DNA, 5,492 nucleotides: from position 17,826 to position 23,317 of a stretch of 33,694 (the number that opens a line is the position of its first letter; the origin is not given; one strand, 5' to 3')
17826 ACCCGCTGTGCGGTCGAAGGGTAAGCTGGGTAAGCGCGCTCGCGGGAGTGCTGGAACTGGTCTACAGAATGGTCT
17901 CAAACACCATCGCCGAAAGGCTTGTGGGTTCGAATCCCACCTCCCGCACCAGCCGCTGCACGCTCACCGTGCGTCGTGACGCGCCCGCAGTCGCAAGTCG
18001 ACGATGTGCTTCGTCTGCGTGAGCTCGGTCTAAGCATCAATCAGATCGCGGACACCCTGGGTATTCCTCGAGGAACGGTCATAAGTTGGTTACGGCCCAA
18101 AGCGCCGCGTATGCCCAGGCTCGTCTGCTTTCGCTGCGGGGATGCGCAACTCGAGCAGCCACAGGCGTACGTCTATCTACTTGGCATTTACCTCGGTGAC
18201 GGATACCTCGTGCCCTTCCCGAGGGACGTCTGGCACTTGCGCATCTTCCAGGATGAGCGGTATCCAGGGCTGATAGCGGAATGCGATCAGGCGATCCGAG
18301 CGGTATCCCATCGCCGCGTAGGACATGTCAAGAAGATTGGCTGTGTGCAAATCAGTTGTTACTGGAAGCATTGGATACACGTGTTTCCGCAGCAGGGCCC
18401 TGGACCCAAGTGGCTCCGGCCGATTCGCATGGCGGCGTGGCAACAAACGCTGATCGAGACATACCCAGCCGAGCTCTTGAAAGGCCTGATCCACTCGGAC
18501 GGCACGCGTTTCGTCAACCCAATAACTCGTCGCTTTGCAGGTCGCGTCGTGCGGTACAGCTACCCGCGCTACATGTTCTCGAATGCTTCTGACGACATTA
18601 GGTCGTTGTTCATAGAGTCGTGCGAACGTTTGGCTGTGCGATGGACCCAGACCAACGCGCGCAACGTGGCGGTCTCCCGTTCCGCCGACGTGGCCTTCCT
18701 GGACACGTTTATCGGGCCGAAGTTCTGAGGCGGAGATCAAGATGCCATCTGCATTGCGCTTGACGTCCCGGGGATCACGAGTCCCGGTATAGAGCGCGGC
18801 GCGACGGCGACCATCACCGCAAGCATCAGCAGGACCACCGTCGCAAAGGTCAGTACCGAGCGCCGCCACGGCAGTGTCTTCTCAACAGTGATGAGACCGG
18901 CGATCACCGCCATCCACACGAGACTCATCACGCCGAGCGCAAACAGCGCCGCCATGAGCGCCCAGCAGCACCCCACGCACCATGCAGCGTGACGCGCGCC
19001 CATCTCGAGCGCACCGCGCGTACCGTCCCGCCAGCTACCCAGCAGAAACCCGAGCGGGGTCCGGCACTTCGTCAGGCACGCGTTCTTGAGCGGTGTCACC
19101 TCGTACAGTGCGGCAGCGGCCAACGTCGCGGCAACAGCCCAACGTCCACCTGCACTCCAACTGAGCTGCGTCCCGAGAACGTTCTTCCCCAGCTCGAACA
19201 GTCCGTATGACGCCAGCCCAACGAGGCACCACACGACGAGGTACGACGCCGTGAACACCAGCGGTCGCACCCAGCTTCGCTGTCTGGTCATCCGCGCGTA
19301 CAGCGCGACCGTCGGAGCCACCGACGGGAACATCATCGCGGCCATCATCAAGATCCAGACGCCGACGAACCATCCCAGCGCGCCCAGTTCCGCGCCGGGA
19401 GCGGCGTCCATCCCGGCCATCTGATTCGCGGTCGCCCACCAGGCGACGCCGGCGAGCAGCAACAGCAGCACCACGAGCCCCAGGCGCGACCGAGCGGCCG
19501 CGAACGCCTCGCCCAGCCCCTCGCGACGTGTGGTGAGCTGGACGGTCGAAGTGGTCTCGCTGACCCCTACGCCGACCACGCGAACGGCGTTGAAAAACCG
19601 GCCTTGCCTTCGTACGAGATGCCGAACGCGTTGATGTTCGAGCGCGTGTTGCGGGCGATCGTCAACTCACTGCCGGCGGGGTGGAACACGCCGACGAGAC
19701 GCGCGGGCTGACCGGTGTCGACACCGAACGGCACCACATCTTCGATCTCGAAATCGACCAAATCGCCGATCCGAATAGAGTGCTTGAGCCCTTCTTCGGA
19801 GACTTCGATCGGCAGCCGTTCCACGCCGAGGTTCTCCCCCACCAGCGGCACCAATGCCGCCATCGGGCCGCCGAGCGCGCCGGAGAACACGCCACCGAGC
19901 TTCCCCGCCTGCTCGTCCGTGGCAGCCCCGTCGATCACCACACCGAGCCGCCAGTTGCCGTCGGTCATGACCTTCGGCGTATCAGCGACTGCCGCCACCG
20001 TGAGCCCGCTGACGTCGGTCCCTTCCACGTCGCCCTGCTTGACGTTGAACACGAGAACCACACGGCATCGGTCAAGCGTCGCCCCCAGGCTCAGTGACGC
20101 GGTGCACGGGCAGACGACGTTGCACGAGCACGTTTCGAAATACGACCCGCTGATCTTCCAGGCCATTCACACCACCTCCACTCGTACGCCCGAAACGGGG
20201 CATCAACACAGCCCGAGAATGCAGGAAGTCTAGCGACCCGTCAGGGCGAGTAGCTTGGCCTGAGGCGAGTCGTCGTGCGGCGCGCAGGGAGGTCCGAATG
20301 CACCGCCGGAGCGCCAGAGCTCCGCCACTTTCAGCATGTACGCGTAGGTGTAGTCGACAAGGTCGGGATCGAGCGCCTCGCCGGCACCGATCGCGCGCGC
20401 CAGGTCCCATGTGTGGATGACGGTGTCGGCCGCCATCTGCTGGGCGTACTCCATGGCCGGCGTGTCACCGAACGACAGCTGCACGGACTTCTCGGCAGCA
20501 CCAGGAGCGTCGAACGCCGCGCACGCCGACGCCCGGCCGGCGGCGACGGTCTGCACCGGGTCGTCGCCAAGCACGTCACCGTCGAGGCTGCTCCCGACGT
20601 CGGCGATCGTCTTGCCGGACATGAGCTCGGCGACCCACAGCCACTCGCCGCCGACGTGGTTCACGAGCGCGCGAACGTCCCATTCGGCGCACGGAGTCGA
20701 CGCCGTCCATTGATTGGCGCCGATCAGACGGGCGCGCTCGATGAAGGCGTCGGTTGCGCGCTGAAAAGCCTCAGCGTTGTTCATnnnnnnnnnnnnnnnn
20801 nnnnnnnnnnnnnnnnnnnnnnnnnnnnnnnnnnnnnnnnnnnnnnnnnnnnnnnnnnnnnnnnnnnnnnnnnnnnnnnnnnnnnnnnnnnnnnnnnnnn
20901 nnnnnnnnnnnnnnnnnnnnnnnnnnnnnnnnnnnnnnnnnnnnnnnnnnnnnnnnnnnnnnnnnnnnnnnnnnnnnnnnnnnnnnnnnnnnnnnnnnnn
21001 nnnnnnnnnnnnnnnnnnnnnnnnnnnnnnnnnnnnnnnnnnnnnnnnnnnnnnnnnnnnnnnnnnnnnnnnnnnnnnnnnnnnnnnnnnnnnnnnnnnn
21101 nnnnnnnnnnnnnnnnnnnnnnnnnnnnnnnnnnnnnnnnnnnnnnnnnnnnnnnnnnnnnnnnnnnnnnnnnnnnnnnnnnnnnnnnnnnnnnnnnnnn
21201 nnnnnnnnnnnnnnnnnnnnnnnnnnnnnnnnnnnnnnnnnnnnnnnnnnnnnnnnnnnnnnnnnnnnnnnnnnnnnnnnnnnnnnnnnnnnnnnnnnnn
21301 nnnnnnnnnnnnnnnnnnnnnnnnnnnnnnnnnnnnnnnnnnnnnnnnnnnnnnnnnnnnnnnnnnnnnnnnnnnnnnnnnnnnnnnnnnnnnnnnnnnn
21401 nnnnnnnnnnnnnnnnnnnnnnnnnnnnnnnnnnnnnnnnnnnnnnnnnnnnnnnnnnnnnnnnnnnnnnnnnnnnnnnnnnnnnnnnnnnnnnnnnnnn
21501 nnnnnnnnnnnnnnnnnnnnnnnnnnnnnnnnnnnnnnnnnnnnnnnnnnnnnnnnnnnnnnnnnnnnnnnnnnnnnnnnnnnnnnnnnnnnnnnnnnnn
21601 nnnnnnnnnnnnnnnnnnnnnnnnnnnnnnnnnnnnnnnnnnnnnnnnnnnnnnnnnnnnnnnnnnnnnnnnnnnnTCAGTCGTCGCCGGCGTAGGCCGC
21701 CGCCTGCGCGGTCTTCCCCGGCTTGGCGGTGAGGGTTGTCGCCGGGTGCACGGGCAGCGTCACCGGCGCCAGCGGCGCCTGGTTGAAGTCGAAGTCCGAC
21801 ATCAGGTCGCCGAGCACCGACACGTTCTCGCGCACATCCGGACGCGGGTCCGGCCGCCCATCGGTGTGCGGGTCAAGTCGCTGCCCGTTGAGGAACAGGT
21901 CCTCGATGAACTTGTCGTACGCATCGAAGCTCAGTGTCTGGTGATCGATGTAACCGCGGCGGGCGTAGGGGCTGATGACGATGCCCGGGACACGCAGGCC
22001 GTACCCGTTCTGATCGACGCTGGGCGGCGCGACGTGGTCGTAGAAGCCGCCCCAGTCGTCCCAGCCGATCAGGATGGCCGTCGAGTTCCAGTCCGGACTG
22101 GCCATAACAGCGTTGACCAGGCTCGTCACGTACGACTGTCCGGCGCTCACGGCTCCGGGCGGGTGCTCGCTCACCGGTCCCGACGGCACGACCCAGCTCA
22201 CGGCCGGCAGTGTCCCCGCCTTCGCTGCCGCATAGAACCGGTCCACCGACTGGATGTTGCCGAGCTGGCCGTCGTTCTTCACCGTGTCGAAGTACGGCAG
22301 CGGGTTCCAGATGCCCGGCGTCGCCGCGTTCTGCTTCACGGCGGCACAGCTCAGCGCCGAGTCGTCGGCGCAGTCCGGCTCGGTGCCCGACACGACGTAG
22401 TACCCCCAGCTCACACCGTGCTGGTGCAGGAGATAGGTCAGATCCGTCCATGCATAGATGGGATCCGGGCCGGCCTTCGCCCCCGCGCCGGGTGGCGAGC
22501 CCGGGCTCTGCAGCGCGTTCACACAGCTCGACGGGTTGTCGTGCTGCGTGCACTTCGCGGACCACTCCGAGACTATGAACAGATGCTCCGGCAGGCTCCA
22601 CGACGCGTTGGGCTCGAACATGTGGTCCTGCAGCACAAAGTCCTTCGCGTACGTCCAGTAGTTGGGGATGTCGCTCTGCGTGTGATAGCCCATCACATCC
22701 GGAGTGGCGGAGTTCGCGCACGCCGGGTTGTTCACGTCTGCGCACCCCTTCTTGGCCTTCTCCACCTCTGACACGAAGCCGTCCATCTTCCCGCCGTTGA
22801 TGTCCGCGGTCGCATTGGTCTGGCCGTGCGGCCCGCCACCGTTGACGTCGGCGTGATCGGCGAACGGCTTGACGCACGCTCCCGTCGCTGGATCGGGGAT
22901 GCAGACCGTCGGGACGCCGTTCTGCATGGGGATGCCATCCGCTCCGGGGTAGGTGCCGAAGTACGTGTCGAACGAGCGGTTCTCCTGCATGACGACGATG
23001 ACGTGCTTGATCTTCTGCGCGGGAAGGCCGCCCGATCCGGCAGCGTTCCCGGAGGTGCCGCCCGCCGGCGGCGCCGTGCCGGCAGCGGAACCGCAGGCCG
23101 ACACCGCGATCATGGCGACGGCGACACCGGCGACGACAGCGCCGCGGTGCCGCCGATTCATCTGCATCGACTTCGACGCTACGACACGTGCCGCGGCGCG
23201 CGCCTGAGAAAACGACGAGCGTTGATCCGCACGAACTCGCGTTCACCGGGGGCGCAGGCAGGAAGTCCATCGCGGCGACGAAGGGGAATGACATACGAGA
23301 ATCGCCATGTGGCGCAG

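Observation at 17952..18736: Low-GC, free-standing HTH + double-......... gene lodged 25 nt behind tRNA-Leu(CAA)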

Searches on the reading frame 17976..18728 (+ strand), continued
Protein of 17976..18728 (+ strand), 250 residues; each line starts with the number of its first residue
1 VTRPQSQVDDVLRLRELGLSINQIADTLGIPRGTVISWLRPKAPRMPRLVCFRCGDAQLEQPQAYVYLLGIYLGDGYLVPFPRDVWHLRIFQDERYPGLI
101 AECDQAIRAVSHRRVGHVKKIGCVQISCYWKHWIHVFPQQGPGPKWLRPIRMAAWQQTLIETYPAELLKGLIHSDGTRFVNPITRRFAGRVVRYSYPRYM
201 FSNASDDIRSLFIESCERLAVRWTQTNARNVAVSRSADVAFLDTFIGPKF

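Call 89: find_encoding_contigs(protein=P0194, flank=3000, max_places=10)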
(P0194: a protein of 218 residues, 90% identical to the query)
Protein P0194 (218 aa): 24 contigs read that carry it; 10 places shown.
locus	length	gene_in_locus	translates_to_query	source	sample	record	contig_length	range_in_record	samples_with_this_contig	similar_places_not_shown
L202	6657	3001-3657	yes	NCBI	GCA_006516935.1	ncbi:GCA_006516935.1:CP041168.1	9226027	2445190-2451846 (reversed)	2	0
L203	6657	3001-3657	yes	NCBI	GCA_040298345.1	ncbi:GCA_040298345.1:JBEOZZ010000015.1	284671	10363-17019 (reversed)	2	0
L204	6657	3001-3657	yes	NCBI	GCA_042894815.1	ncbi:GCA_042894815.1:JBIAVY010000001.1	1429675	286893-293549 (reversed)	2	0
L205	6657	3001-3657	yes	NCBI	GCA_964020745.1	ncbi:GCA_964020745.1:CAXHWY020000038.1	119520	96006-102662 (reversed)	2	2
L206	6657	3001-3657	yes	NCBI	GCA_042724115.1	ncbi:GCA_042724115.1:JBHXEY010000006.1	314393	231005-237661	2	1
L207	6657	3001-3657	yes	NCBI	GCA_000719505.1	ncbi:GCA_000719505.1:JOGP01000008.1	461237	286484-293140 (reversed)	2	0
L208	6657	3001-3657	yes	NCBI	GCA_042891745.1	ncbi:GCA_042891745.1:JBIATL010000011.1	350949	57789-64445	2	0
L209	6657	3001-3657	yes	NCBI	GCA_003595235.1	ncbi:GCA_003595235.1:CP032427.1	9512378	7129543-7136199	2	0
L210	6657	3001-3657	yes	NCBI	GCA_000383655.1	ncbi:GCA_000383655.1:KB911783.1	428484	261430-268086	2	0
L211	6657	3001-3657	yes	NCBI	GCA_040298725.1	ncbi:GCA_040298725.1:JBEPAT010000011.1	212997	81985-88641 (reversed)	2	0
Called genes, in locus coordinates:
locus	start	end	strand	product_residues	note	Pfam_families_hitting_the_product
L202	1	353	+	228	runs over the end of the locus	PF04402:SIMPL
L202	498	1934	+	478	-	PF00224:PK, PF02887:PK_C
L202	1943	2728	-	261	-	-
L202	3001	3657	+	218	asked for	PF00072:Response_reg, PF03861:ANTAR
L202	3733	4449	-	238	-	PF00005:ABC_tran, PF13304:AAA_21 (faint)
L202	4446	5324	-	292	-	PF00005:ABC_tran, PF13304:AAA_21 (faint), PF12399:BCA_ABC_TP_C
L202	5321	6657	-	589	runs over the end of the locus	PF02653:BPD_transp_2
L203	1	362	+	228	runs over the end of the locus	PF04402:SIMPL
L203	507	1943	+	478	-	PF00224:PK, PF02887:PK_C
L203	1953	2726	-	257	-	-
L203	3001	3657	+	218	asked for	PF00072:Response_reg, PF03861:ANTAR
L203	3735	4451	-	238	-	PF00005:ABC_tran, PF13304:AAA_21 (faint)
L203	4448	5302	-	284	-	PF00005:ABC_tran, PF13304:AAA_21 (faint), PF12399:BCA_ABC_TP_C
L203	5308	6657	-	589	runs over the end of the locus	PF02653:BPD_transp_2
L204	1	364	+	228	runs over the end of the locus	PF04402:SIMPL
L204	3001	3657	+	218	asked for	PF00072:Response_reg, PF03861:ANTAR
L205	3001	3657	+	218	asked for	PF00072:Response_reg, PF03861:ANTAR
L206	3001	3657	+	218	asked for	PF00072:Response_reg, PF03861:ANTAR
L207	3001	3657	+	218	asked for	PF00072:Response_reg, PF03861:ANTAR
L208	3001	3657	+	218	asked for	PF00072:Response_reg, PF03861:ANTAR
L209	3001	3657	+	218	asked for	PF00072:Response_reg, PF03861:ANTAR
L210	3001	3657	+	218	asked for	PF00072:Response_reg, PF03861:ANTAR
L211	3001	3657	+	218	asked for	PF00072:Response_reg, PF03861:ANTAR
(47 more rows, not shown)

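Call 90: find_encoding_contigs(protein=P0199, flank=3000, max_places=4)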
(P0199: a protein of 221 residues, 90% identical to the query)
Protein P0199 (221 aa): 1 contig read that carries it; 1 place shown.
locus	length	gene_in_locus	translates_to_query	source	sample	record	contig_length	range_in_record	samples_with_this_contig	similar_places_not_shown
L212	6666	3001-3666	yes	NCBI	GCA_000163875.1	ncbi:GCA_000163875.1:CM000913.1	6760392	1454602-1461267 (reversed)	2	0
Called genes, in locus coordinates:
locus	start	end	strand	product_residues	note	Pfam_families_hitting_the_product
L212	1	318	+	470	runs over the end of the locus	PF13434:Lys_Orn_oxgnase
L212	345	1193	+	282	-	PF04402:SIMPL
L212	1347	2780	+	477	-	PF00224:PK, PF03328:HpcH_HpaI (faint), PF02887:PK_C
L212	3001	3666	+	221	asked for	PF00072:Response_reg, PF03861:ANTAR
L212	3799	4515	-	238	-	PF00005:ABC_tran, PF13304:AAA_21 (faint)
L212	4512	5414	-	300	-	PF00005:ABC_tran, PF13304:AAA_21 (faint), PF12399:BCA_ABC_TP_C (weak)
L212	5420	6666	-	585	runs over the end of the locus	PF02653:BPD_transp_2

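Call 91: find_encoding_contigs(protein=P0214, flank=3000, max_places=10)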
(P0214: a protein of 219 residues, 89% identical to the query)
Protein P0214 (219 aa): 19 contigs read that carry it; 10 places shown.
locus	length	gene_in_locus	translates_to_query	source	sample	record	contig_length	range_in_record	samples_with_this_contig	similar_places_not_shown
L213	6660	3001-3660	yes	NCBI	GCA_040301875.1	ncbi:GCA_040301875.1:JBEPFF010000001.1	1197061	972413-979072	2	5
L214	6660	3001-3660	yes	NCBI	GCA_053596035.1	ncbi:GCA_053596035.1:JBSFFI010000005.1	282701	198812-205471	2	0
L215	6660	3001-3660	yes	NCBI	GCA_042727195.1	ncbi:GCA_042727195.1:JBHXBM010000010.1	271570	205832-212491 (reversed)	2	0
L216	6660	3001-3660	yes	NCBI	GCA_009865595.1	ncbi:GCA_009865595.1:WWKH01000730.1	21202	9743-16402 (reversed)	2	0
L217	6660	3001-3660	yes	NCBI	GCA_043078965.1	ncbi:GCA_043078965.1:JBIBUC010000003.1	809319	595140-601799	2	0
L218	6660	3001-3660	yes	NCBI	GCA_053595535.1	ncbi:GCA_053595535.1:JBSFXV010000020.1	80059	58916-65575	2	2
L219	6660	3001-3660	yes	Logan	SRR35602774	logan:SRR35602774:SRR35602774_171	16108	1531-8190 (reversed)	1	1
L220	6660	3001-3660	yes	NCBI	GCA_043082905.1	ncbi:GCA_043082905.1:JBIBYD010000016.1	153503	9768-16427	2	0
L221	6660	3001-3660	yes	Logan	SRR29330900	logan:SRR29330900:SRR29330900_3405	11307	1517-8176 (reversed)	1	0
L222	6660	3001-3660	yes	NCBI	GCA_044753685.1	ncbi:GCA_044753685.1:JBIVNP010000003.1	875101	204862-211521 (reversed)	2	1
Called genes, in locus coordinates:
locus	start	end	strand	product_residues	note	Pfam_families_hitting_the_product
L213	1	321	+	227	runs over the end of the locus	PF04402:SIMPL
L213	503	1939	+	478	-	PF00224:PK, PF02887:PK_C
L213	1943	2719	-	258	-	-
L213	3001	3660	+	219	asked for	PF00072:Response_reg, PF03861:ANTAR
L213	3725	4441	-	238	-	PF00005:ABC_tran, PF13304:AAA_21 (faint)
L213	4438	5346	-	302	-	PF00005:ABC_tran, PF13304:AAA_21 (faint), PF12399:BCA_ABC_TP_C (weak)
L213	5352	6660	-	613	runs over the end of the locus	PF02653:BPD_transp_2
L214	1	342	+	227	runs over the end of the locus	PF04402:SIMPL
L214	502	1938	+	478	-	PF00224:PK, PF02887:PK_C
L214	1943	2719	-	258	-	-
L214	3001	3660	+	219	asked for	PF00072:Response_reg, PF03861:ANTAR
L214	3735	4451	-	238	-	PF00005:ABC_tran, PF13304:AAA_21 (faint)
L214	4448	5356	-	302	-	PF00005:ABC_tran, PF13304:AAA_21 (faint), PF12399:BCA_ABC_TP_C (weak)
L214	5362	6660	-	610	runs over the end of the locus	PF02653:BPD_transp_2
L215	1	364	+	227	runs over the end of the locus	PF04402:SIMPL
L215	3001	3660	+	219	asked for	PF00072:Response_reg, PF03861:ANTAR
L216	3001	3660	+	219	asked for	PF00072:Response_reg, PF03861:ANTAR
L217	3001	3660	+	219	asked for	PF00072:Response_reg, PF03861:ANTAR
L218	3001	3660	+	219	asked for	PF00072:Response_reg, PF03861:ANTAR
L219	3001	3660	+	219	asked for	PF00072:Response_reg, PF03861:ANTAR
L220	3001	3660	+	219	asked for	PF00072:Response_reg, PF03861:ANTAR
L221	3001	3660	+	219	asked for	PF00072:Response_reg, PF03861:ANTAR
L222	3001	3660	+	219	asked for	PF00072:Response_reg, PF03861:ANTAR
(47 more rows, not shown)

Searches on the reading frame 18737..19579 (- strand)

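Call 31: search_protein_families(library=pfam, proteins=[window:18737-19579:-], max_evalue=0.00001)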
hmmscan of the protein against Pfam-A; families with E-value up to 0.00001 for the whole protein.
window:18737-19579:- (280 aa): 1 family
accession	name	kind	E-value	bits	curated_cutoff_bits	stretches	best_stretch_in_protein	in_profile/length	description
PF09948.15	PpoB2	-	7.6e-59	199.2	28.7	1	73-256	2-187/188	Copper chaperone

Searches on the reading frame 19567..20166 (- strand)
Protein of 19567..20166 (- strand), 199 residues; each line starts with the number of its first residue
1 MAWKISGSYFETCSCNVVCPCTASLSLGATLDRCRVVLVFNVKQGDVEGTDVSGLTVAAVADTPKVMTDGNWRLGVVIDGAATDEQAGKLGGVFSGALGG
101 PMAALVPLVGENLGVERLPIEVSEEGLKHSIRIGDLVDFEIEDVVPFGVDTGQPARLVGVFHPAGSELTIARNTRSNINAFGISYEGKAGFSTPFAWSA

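Call 31: search_protein_families(library=pfam, proteins=[window:19567-20166:-], max_evalue=0.00001)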
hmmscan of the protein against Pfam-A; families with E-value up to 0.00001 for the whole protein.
window:19567-20166:- (199 aa): 1 family
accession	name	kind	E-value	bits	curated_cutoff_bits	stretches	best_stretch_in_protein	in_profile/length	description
PF07040.16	DUF1326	-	8.4e-49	166.5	25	1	11-186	1-172/177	Protein of unknown function (DUF1326)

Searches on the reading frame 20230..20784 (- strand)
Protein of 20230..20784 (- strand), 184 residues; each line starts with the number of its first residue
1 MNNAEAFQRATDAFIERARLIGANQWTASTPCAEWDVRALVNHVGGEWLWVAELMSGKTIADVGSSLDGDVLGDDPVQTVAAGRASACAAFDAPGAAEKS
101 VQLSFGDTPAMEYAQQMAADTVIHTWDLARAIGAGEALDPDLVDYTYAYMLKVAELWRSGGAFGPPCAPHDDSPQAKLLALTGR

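Call 31: search_protein_families(library=pfam, proteins=[window:20230-20784:-], max_evalue=0.00001)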
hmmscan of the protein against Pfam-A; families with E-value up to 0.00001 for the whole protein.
window:20230-20784:- (184 aa): 1 family
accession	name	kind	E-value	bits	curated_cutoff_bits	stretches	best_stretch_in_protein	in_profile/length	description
PF11716.13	MDMPI_N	-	2.9e-12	47.9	24.2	1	8-129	2-140/140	Mycothiol maleylpyruvate isomerase N-terminal domain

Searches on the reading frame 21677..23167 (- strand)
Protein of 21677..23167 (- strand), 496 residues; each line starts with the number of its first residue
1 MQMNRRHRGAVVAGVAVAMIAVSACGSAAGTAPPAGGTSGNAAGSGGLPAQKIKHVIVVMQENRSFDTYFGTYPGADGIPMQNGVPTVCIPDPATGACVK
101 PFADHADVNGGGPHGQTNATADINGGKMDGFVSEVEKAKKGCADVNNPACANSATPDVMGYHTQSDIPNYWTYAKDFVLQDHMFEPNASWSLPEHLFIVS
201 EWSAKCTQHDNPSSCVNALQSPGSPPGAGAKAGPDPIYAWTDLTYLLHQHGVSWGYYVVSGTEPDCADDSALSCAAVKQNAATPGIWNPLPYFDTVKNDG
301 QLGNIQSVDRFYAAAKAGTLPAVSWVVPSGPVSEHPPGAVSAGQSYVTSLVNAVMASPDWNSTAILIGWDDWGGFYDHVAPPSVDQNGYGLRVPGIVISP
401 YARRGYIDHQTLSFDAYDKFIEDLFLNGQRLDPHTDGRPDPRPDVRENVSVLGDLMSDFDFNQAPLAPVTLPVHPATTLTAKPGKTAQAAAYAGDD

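Call 31: search_protein_families(library=pfam, proteins=[window:21677-23167:-], max_evalue=0.00001)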
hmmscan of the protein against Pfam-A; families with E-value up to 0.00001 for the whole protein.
window:21677-23167:- (496 aa): 1 family
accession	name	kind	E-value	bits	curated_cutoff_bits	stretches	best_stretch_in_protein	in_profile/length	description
PF04185.19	Phosphoesterase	-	4.2e-67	227.2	23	1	53-425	1-353/356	Phosphoesterase family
